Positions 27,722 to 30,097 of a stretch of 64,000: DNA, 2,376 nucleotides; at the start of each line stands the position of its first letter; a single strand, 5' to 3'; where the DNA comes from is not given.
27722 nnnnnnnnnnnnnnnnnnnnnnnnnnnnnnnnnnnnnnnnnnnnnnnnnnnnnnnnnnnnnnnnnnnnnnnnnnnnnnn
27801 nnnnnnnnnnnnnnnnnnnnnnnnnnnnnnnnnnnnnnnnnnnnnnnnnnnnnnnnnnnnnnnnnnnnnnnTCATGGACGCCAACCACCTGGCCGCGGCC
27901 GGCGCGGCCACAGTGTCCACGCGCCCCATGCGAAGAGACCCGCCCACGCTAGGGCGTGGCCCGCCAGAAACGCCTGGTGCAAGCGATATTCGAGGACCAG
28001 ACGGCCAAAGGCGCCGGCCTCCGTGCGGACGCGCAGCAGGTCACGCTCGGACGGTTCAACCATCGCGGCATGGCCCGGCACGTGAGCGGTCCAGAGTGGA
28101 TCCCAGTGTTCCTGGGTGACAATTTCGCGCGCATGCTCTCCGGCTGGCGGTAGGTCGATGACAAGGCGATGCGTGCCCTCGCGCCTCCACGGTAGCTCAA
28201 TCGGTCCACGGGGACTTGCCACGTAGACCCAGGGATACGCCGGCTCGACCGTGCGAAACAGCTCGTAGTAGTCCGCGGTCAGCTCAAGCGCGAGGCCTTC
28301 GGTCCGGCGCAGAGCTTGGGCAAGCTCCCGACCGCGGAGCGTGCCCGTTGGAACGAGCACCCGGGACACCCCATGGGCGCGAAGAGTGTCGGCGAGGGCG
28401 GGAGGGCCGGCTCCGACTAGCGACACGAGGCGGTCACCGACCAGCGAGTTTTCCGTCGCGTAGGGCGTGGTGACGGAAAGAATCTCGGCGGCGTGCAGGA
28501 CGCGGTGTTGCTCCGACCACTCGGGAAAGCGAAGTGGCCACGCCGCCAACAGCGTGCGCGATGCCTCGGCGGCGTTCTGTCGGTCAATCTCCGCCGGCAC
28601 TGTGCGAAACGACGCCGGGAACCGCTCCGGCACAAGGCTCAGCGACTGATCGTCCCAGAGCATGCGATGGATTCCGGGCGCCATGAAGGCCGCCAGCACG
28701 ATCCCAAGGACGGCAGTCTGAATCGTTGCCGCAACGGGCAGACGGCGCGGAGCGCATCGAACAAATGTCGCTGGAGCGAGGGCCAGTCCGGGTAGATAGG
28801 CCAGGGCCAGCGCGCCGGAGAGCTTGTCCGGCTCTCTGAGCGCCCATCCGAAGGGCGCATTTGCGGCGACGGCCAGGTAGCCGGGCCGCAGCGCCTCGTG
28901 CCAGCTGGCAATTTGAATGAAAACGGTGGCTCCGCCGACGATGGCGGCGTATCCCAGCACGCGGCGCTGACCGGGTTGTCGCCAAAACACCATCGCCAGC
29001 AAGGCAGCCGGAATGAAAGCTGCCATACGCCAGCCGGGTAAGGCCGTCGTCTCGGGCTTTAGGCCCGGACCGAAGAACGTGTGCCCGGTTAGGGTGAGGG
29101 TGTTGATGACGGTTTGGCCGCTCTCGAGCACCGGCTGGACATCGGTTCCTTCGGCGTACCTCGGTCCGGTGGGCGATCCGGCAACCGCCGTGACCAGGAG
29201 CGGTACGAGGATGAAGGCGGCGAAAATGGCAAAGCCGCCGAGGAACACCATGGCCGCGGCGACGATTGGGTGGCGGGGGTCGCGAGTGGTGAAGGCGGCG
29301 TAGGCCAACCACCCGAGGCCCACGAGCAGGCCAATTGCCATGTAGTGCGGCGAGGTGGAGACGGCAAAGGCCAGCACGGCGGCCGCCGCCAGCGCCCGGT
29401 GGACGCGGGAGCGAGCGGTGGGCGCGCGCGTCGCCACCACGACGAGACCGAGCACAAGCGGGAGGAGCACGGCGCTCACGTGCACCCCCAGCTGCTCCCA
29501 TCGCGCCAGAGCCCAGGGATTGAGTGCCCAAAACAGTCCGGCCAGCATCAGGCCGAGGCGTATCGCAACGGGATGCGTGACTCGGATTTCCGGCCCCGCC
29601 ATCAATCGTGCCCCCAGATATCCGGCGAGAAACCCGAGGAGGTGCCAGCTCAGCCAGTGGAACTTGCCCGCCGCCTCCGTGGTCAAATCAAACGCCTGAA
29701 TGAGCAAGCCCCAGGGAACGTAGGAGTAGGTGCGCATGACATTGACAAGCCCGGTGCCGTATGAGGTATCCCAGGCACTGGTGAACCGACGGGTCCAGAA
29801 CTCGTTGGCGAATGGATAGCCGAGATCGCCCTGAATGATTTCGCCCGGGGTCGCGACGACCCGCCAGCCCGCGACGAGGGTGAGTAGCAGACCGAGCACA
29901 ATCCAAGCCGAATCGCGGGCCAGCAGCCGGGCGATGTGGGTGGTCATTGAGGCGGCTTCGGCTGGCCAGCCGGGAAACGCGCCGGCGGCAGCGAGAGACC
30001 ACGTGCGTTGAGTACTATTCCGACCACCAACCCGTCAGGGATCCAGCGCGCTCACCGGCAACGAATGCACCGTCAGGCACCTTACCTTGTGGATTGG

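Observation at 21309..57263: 36-kb cell-envelope glycan assembly island built around six paralogous GT-C-like polytopic membrane proteins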

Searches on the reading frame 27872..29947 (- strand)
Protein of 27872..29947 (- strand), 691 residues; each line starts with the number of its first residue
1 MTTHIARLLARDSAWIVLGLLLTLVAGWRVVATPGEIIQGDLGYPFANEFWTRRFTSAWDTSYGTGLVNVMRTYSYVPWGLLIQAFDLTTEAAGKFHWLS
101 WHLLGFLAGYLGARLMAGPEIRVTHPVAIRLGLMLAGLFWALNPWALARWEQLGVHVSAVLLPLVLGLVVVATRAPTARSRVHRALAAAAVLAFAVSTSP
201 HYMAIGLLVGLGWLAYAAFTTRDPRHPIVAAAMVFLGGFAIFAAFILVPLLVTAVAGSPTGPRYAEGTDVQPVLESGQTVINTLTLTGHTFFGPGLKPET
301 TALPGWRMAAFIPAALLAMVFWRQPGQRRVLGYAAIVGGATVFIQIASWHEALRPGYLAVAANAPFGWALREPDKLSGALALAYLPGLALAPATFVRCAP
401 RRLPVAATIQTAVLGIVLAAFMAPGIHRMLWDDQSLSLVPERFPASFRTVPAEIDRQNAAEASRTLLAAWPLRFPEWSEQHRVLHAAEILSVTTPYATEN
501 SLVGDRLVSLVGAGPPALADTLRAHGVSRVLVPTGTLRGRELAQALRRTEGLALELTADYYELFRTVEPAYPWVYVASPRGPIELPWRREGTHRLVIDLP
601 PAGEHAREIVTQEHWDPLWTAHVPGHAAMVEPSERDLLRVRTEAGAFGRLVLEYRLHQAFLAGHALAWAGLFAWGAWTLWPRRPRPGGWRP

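Call 4: search_protein_families(library=pfam, proteins=[window:27872-29947:-], max_evalue=1)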
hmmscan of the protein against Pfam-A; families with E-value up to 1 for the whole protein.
window:27872-29947:- (691 aa): 0 families

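Call 8: search_protein_families(library=ncbifam, proteins=[window:27872-29947:-], max_evalue=1)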
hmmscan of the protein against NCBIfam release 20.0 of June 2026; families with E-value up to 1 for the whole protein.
window:27872-29947:- (691 aa): 0 families

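Call 10: search_solved_structures(query=window:27872-29947:-, max_evalue=10)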
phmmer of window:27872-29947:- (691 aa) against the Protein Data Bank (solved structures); distinct sequences matched with E-value up to 10: 1.
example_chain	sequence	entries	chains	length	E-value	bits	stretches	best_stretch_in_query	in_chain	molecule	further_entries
9myr_A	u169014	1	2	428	0.13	13.6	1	155-223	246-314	Nonspecific lipid-transfer protein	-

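Call 13: find_homologous_proteins(query=window:27872-29947:-, max_evalue=0.001)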
Query window:27872-29947:- (691 aa): 44 proteins with E <= 0.001 among 8000 candidates.
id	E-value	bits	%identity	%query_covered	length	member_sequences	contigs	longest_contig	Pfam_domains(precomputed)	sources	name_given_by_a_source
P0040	0.0e+0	1434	94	100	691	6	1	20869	-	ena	-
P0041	0.0e+0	1377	90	100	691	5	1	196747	-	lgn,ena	-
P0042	0.0e+0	1308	85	100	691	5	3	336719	-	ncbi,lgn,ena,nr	ncbi:MAG: hypothetical protein OXG33_00095 [Chloroflexi bacterium]|nr:hypothetical protein [Chlorofl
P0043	0.0e+0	1308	84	100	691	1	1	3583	-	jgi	-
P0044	0.0e+0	1280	83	99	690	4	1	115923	-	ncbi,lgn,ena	-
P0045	0.0e+0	1277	82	100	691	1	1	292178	-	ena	-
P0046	0.0e+0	1264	82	100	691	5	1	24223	-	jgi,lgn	-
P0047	0.0e+0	1260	81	100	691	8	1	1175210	-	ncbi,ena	-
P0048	0.0e+0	1256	83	96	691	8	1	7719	-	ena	-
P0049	0.0e+0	1249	80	100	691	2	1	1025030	-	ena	-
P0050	0.0e+0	1203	79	99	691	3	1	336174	-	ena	-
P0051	0.0e+0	1198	78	99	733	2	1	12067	-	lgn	-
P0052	0.0e+0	1193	78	98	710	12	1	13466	-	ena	-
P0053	0.0e+0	1188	77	99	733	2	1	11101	-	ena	-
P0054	0.0e+0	1136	74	98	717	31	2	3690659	-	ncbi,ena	-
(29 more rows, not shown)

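Call 24: predict_structure(alignment_id=A1)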
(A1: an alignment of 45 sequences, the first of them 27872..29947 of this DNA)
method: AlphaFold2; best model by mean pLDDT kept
length: 691 residues; sequences in the alignment: 45
mean_pLDDT: 87.3   pTM: 0.89
mean pLDDT of the five models: 87.3, 85.6, 85.0, 83.2, 80.7
residues with pLDDT >= 90: 385; 70-90: 250; 50-70: 43; < 50: 13
segments of 3 or more residues with pLDDT < 50: 265-270, 688-691
pLDDT, mean of each block of 10 residues (from residue 1): 77 96 96 83 60 63 67 85 86 88 96 94 93 98 91 87 97 93 97 93 93 97 93 98 94 86 51 73 86 81 91 95 94 96 91 91 81 89 97 95 92 96 92 81 84 84 84 77 72 72 81 87 93 91 94 92 94 90 91 89 84 91 94 91 93 91 96 91 51 45
secondary structure, 60 per line:
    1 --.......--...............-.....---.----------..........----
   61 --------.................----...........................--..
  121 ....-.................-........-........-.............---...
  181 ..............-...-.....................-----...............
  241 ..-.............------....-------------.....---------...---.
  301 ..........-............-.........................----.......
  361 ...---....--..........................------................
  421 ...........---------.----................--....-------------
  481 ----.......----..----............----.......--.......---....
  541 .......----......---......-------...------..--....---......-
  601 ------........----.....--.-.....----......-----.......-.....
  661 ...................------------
elements in order (helices of 4 or more, strands of 3 or more residues): H3-9 H12-26 H28-32 H47-56 H69-85 H90-116 H119-124 H126-142 H144-151 H153-160 H162-174 H178-194 H200-220 H226-242 H244-256 H263-266 H280-284 H300-310 H312-323 H325-349 H354-363 H367-370 H373-398 H405-431 H446-461 E464-467 H485-491 H502-513 H518-524 E527-533 H537-547 E552-557 E561-566 E574-576 E587-590 E594-599 E607-614 E619-623 E628-632 E637-642 E648-654 H656-679

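Call 35: find_related_loci(query=A1, collection=genome_contigs, flank=10000)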
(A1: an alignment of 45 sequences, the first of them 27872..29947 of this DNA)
Query A1 (691 aa) in genome_contigs; peptide patterns used: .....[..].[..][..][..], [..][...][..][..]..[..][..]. (x = any residue, [..] = any of these).
68 stretches matched a pattern; 14 encode a relative of the query (tblastn E <= 1e-3); 14 distinct loci.
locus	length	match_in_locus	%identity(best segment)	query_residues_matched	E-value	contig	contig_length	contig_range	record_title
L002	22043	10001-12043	92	1-681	0e+0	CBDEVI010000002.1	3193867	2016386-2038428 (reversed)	MAG: Chloroflexota bacterium isolate f820a594-4fe9-4b7b-8cc4-7fafcfd9b253 genome assembly, contig: contig_2, whole genom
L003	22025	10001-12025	84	7-681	0e+0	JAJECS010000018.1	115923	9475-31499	MAG: Chloroflexota bacterium isolate jk18xAbins.3 k141_1278963, whole genome shotgun sequence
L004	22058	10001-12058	82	1-686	0e+0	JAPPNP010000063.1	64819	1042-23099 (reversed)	MAG: Chloroflexota bacterium isolate RHO3_bin_74 NODE_1030_length_64819_cov_23.819514, whole genome shotgun sequence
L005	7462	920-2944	84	7-681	0e+0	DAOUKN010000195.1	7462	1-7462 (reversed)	MAG TPA_asm: Chloroflexota bacterium isolate S7_331 k113_2146382, whole genome shotgun sequence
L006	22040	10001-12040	81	1-680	0e+0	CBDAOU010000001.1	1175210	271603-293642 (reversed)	MAG: Chloroflexota bacterium isolate 1ab9ed6c-b116-4708-afc9-c8c3060f4704 genome assembly, contig: contig_1, whole genom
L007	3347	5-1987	83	26-686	0e+0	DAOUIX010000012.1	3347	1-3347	MAG TPA_asm: Chloroflexota bacterium isolate S29_215 k147_111009, whole genome shotgun sequence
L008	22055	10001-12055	78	1-685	0e+0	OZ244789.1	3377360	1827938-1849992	MAG: Chloroflexota bacterium isolate ab4077b5-c520-4789-84b5-e4883557eec7 genome assembly, chromosome: 1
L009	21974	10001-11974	83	1-658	0e+0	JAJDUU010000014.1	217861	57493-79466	MAG: Chloroflexota bacterium isolate jk18x1bzbins.9 k141_293875, whole genome shotgun sequence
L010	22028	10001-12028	73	9-685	0e+0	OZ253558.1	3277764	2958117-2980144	MAG: Chloroflexota bacterium isolate faa4938b-925b-4a81-b3a1-ab9e0e292ea9 genome assembly, chromosome: 1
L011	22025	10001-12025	73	9-685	0e+0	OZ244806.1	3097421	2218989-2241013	MAG: Chloroflexota bacterium isolate 600da572-970b-48f2-b46a-9436f58df6f3 genome assembly, chromosome: 1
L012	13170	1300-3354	69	1-685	0e+0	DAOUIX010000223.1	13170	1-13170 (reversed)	MAG TPA_asm: Chloroflexota bacterium isolate S29_215 k147_96308, whole genome shotgun sequence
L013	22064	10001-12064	70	1-685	0e+0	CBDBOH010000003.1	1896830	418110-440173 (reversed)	MAG: Chloroflexota bacterium isolate 6ed94c95-c701-4cc9-8e12-bdeb5c957f40 genome assembly, contig: contig_3, whole genom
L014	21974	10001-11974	63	12-666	0e+0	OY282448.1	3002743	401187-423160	MAG: uncultured Chloroflexota bacterium genome assembly, chromosome: 1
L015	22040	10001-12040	55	2-680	0e+0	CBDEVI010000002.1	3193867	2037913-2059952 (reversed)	MAG: Chloroflexota bacterium isolate f820a594-4fe9-4b7b-8cc4-7fafcfd9b253 genome assembly, contig: contig_2, whole genom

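Call 39: search_protein_representatives(alignment_id=A1)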
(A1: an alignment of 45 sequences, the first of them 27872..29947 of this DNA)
Query: 45 sequences, 691 profile positions. Proteins with E-value up to 0.001 (for the whole library): 802; up to 1e-10: 299; up to 1e-30: 38. The best 150 are listed.
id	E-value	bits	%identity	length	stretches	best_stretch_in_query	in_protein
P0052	0.0e+00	1198.8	-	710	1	6-689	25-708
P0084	3.0e-201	686.7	-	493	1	197-688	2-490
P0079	3.2e-178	610.7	-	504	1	1-356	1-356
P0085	6.2e-166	570.0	-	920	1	12-672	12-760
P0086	5.7e-124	431.4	-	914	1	7-665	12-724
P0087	5.6e-113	395.0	-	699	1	16-667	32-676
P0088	1.8e-112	393.4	-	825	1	73-682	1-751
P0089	8.8e-101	354.7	-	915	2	12-651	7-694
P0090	4.4e-98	345.8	-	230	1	422-645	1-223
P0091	8.3e-98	344.9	-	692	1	12-548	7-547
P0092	6.2e-93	328.8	-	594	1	108-643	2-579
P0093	4.5e-83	296.2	-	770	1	17-662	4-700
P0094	1.0e-82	295.0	-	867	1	24-671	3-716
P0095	9.0e-80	285.3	-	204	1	17-170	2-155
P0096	5.7e-75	269.4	-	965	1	17-676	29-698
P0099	3.5e-65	237.1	-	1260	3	129-673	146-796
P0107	6.6e-40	153.5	-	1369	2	24-458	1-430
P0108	4.4e-38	147.5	-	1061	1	20-466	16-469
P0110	1.6e-34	135.7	-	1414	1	20-533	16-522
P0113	3.0e-33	131.5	-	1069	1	21-454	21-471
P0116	1.7e-31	125.7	-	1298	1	16-572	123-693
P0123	1.0e-28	116.6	-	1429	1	16-444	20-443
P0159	2.1e-22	95.6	-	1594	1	61-536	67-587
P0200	2.5e-18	82.2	-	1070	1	5-478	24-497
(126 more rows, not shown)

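Call 42: search_protein_families(library=pfam, proteins=[P0107, P0108, P0110, P0113, P0116, P0123, P0159], max_evalue=0.01)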
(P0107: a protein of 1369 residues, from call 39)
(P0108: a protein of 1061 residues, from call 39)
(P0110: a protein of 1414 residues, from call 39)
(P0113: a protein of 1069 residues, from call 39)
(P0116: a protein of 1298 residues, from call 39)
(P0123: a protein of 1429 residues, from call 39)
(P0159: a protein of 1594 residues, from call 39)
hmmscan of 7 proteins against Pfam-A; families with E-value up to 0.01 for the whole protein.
P0107 (1369 aa): 2 families
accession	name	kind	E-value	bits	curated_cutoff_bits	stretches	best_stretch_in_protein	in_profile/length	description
PF03425.19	CBM_11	-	1.3e-10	42.1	27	2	1017-1102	47-133/182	Carbohydrate binding domain (family 11)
PF04620.18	FlaA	-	9.3e-05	22.6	25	0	1051-1102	119-168/230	Flagellar filament outer layer protein Flaa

P0108 (1061 aa): 0 families

P0110 (1414 aa): 2 families
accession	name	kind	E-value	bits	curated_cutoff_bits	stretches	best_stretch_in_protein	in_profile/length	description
PF02018.23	CBM_4_9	-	3e-06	28.1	25.9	1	1115-1218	31-132/136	Carbohydrate binding domain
PF18099.7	CBM_35_2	-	0.00037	21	23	0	894-961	39-110/112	Carbohydrate binding module (family 35)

P0113 (1069 aa): 1 family
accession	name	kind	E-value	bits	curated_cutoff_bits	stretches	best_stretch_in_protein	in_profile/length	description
PF16990.11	CBM_35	-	5.2e-05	24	28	1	708-811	17-118/121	Carbohydrate binding module (family 35)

P0116 (1298 aa): 1 family
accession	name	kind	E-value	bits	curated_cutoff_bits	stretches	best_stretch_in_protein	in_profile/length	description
PF11847.13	GT-C_AftD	-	2.3e-06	26.3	26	1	153-681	24-541/661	Alpha-(1->3)-arabinofuranosyltransferase, N-terminal GT-C domain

P0123 (1429 aa): 0 families

P0159 (1594 aa): 0 families

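Call 45: search_solved_structures(query=A1, max_evalue=10)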
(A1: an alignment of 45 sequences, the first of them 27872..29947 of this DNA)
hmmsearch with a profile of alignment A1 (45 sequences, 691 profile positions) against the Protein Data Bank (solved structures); distinct sequences matched with E-value up to 10: 3.
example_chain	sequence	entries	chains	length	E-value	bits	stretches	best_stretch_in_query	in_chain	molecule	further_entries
9g6k_L1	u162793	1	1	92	1.5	10.1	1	368-399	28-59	Large ribosomal subunit protein mL54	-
3siu_B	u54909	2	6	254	2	9.7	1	513-571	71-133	U4/U6 small nuclear ribonucleoprotein Prp31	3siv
2ozb_B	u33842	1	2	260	2.1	9.7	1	513-571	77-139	U4/U6 small nuclear ribonucleoprotein Prp31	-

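Call 55: search_protein_families(library=pfam, alignment_id=A3, max_evalue=0.01)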
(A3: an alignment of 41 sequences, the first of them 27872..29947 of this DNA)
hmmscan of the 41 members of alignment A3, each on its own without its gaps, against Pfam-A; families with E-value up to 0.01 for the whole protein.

A. member 1, window:27872-29947:- (691 aa): 0 families

B. families by the number of members that match (of 41 scanned): 10 families
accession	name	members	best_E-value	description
PF16990.11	CBM_35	3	1.7e-06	Carbohydrate binding module (family 35)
PF18539.7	DUF5625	3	0.0014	Domain of unknown function (DUF5625)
PF03425.19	CBM_11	2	1.3e-10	Carbohydrate binding domain (family 11)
PF11847.13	GT-C_AftD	2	2e-06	Alpha-(1->3)-arabinofuranosyltransferase, N-terminal GT-C domain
PF02018.23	CBM_4_9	2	3e-06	Carbohydrate binding domain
PF03422.21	CBM_6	1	1.2e-06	Carbohydrate binding module (family 6)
PF04620.18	FlaA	1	9.3e-05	Flagellar filament outer layer protein Flaa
PF20176.3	DUF6541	1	0.00025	Family of unknown function (DUF6541)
PF18099.7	CBM_35_2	1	0.00037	Carbohydrate binding module (family 35)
PF15432.12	Sec-ASP3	1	0.0022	Accessory Sec secretory system ASP3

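Call 56: search_solved_structures(query=A3, max_evalue=10, show_alignments=1)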
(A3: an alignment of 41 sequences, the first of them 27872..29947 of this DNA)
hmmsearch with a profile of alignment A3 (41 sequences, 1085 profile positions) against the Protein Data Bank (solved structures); distinct sequences matched with E-value up to 10: 20.
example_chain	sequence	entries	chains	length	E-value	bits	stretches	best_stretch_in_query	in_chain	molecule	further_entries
6w98_A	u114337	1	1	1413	1e-18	69.8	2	45-547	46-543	F5/8 type C domain-containing protein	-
6wbx_A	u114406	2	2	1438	1e-18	69.8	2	45-547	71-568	DUF3367 domain-containing protein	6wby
8pjr_A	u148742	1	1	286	1.6e-05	26.1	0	585-620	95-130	SAKe6AC-LB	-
7onc_A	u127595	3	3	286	0.00015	22.9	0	585-618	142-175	SAKe6BE | S6BE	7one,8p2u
7op4_A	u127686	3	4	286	0.00074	20.6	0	585-617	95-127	SAKe6BE-3HH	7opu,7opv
8pjx_A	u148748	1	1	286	0.024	15.6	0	585-622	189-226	SAKe6FR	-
7pvp_A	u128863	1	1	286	0.049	14.6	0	585-614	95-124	SAKe6BC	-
7ehg_A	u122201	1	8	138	0.068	14.1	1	714-785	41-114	MiXBM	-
8zvk_A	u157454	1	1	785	0.18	12.7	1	713-783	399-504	AaBgIC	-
1uxz_A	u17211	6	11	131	0.37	11.6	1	719-797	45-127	CELLULASE B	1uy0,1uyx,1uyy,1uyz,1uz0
8pjq_A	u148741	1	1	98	0.93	10.3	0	585-618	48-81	SAKe2BE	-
8pjw_A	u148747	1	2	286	1.2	9.9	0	585-614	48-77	SAKe6FE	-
6rqf_I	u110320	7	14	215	1.5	9.6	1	360-428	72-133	Cytochrome b6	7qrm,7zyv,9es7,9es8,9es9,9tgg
2inc_B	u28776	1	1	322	1.9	9.3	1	349-381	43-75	Toluene, o-xylene monooxygenase oxygenase subunit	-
2ind_B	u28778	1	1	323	1.9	9.3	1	349-381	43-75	Toluene, o-xylene monooxygenase oxygenase subunit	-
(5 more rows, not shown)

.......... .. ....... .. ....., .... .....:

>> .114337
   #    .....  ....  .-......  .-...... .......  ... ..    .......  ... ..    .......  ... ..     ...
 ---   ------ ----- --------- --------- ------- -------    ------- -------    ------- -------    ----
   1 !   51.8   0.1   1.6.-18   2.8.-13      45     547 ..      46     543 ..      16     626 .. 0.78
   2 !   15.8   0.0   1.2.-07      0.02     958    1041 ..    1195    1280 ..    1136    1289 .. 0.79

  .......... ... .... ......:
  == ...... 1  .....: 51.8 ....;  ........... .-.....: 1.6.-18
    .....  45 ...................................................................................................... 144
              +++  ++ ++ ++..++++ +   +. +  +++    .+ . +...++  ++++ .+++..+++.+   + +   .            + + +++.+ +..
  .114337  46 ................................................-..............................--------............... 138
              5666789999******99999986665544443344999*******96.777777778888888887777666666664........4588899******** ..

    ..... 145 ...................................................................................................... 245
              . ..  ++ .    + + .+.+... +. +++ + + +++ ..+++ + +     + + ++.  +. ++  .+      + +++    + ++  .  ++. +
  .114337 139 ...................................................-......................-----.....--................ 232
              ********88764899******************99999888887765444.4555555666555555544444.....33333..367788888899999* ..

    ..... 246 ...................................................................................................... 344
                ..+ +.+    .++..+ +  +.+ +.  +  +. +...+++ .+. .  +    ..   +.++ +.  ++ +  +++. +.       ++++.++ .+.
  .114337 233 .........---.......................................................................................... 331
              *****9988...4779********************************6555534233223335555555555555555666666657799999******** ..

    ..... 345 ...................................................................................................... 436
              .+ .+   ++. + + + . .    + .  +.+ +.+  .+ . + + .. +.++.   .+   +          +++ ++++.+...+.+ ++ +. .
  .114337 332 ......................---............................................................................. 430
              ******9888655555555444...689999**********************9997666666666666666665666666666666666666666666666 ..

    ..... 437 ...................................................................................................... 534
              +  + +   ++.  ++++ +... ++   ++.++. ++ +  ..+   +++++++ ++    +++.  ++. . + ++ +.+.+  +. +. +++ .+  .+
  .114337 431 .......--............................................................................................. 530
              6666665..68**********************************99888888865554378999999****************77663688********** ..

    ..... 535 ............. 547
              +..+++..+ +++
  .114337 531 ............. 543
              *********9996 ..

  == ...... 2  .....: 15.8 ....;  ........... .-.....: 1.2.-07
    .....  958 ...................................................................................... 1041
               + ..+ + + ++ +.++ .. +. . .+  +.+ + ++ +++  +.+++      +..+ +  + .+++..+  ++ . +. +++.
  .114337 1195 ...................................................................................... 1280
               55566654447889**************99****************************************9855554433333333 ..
